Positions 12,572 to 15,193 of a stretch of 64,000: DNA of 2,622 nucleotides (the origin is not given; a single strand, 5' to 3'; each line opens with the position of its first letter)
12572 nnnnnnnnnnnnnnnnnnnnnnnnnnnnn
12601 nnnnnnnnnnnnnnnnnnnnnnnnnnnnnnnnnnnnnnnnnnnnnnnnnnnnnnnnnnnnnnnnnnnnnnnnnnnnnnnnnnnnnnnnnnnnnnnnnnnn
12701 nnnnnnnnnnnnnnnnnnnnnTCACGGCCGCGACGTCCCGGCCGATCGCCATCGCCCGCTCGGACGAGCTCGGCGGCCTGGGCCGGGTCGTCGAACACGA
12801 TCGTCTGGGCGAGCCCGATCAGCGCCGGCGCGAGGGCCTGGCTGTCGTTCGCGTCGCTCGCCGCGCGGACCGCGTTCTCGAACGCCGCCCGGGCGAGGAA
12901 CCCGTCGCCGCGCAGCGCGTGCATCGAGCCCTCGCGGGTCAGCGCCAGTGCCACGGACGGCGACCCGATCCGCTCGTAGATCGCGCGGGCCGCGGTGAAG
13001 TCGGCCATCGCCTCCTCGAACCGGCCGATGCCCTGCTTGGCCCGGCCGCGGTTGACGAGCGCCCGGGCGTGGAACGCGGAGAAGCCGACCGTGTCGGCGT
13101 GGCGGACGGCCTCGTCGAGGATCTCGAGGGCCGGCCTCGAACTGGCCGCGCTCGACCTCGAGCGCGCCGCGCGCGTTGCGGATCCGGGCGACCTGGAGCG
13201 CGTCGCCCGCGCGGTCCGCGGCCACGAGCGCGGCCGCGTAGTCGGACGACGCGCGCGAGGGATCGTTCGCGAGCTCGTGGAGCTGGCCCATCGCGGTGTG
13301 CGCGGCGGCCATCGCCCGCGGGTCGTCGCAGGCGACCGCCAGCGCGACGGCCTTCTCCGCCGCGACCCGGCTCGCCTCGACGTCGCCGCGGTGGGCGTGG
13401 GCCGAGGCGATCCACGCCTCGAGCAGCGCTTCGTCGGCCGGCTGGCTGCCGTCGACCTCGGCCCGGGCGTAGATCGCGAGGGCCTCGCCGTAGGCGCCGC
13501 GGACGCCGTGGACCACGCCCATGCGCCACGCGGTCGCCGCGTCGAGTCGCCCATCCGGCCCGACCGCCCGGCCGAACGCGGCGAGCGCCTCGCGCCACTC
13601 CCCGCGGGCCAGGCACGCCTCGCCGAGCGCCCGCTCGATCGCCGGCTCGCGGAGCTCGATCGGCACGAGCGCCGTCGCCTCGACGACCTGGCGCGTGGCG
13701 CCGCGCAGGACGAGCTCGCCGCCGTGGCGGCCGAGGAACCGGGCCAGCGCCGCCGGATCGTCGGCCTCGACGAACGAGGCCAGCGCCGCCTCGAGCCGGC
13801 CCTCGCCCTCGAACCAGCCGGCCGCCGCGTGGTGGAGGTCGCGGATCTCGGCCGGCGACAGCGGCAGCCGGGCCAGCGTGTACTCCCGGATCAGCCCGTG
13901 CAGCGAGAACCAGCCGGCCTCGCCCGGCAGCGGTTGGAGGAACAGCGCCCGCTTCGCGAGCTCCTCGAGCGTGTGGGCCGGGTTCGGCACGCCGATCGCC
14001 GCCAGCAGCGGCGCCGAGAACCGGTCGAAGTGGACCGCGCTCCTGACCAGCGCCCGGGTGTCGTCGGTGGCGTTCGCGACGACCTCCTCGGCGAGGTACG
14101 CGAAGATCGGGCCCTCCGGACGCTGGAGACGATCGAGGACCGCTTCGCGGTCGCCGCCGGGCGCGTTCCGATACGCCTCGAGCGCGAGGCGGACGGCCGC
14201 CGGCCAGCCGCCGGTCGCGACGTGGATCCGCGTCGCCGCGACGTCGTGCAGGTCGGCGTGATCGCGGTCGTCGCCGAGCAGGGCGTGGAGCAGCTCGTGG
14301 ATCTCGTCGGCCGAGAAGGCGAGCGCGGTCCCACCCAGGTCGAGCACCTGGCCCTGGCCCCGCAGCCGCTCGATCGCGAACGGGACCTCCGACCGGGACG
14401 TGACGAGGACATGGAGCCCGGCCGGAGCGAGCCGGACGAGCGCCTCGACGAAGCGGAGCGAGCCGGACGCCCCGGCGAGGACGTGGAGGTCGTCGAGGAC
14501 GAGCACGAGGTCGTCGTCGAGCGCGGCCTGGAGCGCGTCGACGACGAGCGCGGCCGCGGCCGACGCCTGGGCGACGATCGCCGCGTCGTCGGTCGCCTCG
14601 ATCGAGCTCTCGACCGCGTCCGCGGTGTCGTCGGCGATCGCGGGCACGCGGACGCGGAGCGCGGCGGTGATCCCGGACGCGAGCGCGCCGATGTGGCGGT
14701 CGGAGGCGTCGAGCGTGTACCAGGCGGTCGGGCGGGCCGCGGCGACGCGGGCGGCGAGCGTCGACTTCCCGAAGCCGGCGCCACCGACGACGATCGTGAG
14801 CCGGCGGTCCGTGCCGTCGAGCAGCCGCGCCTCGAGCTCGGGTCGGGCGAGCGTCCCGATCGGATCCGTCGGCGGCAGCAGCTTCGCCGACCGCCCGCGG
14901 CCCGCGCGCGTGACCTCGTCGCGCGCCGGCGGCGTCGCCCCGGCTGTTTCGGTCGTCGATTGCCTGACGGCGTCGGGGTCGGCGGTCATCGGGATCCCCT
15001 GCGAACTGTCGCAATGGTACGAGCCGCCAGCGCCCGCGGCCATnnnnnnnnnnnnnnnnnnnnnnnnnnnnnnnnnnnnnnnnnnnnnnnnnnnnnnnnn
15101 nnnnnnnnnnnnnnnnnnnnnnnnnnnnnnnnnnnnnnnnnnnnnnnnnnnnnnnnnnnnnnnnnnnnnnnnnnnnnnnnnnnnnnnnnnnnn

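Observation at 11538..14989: Giant regulator with an unusual domain order, NTPase-TPR then SARP (wHTH+BTAD) at the C-terminus, riddled with frameshifts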

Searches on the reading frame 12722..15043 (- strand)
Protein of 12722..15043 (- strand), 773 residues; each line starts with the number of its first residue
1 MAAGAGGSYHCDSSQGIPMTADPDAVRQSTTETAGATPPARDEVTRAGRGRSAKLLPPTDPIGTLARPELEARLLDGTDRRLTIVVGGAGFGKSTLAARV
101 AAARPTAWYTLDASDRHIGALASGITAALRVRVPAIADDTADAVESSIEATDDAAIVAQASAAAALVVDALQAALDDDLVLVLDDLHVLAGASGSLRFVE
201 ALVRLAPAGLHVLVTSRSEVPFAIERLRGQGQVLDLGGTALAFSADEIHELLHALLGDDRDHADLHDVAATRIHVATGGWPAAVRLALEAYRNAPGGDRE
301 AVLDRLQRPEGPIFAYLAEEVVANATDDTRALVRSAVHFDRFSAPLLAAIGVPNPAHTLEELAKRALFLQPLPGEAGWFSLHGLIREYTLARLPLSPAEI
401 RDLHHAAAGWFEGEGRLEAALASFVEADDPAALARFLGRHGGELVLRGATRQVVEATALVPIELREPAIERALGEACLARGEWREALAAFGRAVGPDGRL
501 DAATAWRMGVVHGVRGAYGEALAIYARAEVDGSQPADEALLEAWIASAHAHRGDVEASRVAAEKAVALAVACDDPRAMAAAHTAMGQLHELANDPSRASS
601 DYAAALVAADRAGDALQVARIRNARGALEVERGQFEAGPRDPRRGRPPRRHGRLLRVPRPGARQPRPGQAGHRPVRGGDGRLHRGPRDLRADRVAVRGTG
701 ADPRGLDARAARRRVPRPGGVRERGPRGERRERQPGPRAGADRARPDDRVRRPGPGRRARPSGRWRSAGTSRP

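Call 3: search_protein_families(library=pfam, proteins=[window:12722-15043:-], max_evalue=0.01)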
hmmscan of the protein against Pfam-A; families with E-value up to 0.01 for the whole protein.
window:12722-15043:- (773 aa): 7 families
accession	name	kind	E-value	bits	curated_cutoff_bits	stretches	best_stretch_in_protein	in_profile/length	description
PF13191.12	AAA_16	-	1.6e-09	38.9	32.6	1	77-214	22-166/167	AAA ATPase domain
PF13424.12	TPR_12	-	0.00035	21.2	30.1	0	543-606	5-72/77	Tetratricopeptide repeat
PF13401.12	AAA_22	-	0.0004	21.2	27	1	79-205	4-107/130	AAA domain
PF24883.2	NPHP3_N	-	0.0005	20.7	24.8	1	73-217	15-164/164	Nephrocystin 3, N-terminal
PF20703.3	nSTAND1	-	0.0069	16.5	27.1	0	68-220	20-163/379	Novel STAND NTPase 1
PF13671.12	AAA_33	-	0.0081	16.9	27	0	82-130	1-38/143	AAA domain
PF05729.18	NACHT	-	0.0083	16.4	26.7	0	81-102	1-22/167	NACHT domain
